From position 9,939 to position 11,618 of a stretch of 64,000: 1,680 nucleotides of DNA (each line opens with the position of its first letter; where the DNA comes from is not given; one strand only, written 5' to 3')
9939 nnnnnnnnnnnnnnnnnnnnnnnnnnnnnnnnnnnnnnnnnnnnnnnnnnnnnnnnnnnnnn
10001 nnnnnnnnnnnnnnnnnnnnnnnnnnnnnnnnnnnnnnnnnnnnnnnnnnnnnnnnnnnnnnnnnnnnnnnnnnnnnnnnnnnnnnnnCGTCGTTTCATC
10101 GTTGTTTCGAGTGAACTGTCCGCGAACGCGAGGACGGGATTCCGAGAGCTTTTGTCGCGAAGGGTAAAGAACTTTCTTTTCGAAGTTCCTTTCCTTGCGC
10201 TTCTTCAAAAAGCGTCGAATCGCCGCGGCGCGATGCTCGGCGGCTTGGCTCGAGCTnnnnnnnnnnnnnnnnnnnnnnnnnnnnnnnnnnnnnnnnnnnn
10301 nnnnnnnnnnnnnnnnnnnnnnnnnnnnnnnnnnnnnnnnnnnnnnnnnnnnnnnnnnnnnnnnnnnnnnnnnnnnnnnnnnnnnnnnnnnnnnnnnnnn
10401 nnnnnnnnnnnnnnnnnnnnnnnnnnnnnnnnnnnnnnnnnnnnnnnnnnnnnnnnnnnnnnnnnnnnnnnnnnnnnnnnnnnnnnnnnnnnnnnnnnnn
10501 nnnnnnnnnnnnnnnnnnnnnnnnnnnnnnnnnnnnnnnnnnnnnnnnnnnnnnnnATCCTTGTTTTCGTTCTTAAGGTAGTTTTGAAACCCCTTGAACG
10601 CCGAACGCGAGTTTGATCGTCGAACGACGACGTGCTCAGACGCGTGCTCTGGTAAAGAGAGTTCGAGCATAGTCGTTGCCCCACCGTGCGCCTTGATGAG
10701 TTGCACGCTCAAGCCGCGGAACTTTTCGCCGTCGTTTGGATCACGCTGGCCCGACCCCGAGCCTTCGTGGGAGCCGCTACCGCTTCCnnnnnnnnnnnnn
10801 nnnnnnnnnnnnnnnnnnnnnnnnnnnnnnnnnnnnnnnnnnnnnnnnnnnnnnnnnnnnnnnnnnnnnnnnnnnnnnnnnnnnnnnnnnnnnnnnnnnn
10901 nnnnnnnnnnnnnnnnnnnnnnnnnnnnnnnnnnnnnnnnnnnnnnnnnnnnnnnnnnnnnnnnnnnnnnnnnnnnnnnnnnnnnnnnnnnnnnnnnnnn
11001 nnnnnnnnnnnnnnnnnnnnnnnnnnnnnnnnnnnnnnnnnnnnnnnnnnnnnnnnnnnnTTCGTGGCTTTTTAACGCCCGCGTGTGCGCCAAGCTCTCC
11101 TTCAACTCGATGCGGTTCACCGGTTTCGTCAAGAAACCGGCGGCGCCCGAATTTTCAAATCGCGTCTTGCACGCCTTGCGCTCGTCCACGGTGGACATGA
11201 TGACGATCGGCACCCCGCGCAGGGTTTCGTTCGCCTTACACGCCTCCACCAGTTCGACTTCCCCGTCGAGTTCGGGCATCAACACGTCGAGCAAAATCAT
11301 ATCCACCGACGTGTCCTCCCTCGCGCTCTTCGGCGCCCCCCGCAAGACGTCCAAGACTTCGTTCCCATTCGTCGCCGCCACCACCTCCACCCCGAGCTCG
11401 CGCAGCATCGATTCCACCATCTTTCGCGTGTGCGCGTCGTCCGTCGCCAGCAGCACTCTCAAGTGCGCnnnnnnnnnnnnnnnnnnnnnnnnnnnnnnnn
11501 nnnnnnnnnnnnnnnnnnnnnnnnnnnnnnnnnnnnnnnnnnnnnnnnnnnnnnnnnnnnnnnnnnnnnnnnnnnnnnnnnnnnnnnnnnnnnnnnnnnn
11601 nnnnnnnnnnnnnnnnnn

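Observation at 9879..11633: TOC1-like circadian pseudo-response regulator whose receiver domain keeps all phospho-acceptor residues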

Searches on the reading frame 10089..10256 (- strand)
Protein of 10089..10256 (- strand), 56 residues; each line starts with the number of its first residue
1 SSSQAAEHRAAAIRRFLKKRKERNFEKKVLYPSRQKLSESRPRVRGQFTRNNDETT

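Call 24: search_solved_structures(query=window:10089-10256:-, max_evalue=1, show_alignments=3)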
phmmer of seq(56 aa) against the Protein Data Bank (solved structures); distinct sequences matched with E-value up to 1: 3.
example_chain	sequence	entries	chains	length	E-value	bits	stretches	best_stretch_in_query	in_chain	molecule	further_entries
7c9o_A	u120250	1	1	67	8e-08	35.2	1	8-53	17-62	Zinc finger protein HD1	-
7cvo_A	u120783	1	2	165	8.3e-07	32.1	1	8-52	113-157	Chimera of Nuclear transcription factor Y subunit C-4 and Zinc finger protein CONSTANS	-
7cvq_A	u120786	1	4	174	9.1e-07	31.9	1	8-52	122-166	Chimera of Nuclear transcription factor Y subunit C-3 and Zinc finger protein CONSTANS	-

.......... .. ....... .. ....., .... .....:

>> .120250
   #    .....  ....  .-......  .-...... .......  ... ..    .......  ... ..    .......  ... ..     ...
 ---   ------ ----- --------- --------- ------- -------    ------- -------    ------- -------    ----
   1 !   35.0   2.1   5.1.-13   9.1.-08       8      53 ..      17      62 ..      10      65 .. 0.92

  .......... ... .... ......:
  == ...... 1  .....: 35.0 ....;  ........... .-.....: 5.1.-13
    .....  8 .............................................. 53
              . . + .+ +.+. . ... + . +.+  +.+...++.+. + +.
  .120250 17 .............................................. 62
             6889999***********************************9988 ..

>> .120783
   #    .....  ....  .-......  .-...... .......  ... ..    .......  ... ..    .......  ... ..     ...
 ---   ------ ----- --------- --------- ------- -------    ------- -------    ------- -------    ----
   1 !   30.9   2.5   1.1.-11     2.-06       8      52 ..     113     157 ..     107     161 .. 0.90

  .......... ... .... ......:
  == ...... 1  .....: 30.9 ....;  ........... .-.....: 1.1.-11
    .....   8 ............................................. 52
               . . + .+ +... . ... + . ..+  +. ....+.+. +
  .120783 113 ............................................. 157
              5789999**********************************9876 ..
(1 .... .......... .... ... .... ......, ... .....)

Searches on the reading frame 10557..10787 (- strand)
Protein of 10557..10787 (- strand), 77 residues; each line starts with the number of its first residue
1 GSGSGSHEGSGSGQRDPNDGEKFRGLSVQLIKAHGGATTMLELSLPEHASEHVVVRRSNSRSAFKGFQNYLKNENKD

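Call 36: search_protein_families(library=pfam, proteins=[window:10557-10787:-], max_evalue=10)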
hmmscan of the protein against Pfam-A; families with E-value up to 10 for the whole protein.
seq(77 aa): 1 family
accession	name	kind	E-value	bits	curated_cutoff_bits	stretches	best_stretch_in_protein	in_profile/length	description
PF12971.12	NAGLU_N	-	0.17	12.1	28.3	1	49-73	37-61/82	Alpha-N-acetylglucosaminidase (NAGLU) N-terminal domain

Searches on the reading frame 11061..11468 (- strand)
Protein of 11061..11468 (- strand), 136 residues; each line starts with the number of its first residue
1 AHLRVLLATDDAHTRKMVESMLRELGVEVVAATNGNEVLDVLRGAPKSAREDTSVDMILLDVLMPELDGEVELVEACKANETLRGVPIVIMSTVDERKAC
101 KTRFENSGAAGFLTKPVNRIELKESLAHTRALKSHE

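Call 12: search_solved_structures(query=window:11061-11468:-, max_evalue=0.001, show_alignments=4)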
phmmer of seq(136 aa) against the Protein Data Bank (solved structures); distinct sequences matched with E-value up to 0.001: 145 (the best 60 are shown).
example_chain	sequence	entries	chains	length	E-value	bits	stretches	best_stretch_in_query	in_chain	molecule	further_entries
8phx_A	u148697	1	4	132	5.7e-13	52.3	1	1-127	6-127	Histidine protein kinase SLN1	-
3heb_A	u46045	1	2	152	7e-13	52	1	5-120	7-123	Response regulator receiver domain protein (CheY)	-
9g85_A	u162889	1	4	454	1.6e-11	47.6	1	27-122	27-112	Response regulator PleD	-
2wb4_A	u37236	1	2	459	1.7e-11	47.5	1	27-122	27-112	DIGUANYLATE CYCLASE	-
9g86_A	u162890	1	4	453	1.7e-11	47.5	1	48-122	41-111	Response regulator PleD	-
1w25_A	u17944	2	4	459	1.7e-11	47.5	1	48-122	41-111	STALKED-CELL DIFFERENTIATION CONTROLLING PROTEIN | RESPONSE REGULATOR PLED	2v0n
9xzo_A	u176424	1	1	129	4.2e-10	43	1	4-128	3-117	De novo protein M1X0B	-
4ja2_A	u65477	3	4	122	1.5e-08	38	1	4-128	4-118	Response regulator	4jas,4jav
5brj_A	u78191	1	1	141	3.5e-08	36.8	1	6-118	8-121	Two component response regulator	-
8pdc_A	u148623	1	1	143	3.6e-08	36.8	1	2-128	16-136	histidine kinase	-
4hnq_A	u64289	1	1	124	4.5e-08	36.5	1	3-126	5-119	Chemotaxis protein CheY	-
3luf_A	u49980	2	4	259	4.5e-08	36.4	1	4-129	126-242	Two-component system response regulator/GGDEF domain protein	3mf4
3cg4_A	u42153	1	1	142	5.1e-08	36.3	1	5-124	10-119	Response regulator receiver domain protein (CheY-like)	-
4h60_A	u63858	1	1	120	6.3e-08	36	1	4-125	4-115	Chemotaxis protein CheY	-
4hnr_A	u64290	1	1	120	7.3e-08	35.8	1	4-125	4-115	Chemotaxis protein CheY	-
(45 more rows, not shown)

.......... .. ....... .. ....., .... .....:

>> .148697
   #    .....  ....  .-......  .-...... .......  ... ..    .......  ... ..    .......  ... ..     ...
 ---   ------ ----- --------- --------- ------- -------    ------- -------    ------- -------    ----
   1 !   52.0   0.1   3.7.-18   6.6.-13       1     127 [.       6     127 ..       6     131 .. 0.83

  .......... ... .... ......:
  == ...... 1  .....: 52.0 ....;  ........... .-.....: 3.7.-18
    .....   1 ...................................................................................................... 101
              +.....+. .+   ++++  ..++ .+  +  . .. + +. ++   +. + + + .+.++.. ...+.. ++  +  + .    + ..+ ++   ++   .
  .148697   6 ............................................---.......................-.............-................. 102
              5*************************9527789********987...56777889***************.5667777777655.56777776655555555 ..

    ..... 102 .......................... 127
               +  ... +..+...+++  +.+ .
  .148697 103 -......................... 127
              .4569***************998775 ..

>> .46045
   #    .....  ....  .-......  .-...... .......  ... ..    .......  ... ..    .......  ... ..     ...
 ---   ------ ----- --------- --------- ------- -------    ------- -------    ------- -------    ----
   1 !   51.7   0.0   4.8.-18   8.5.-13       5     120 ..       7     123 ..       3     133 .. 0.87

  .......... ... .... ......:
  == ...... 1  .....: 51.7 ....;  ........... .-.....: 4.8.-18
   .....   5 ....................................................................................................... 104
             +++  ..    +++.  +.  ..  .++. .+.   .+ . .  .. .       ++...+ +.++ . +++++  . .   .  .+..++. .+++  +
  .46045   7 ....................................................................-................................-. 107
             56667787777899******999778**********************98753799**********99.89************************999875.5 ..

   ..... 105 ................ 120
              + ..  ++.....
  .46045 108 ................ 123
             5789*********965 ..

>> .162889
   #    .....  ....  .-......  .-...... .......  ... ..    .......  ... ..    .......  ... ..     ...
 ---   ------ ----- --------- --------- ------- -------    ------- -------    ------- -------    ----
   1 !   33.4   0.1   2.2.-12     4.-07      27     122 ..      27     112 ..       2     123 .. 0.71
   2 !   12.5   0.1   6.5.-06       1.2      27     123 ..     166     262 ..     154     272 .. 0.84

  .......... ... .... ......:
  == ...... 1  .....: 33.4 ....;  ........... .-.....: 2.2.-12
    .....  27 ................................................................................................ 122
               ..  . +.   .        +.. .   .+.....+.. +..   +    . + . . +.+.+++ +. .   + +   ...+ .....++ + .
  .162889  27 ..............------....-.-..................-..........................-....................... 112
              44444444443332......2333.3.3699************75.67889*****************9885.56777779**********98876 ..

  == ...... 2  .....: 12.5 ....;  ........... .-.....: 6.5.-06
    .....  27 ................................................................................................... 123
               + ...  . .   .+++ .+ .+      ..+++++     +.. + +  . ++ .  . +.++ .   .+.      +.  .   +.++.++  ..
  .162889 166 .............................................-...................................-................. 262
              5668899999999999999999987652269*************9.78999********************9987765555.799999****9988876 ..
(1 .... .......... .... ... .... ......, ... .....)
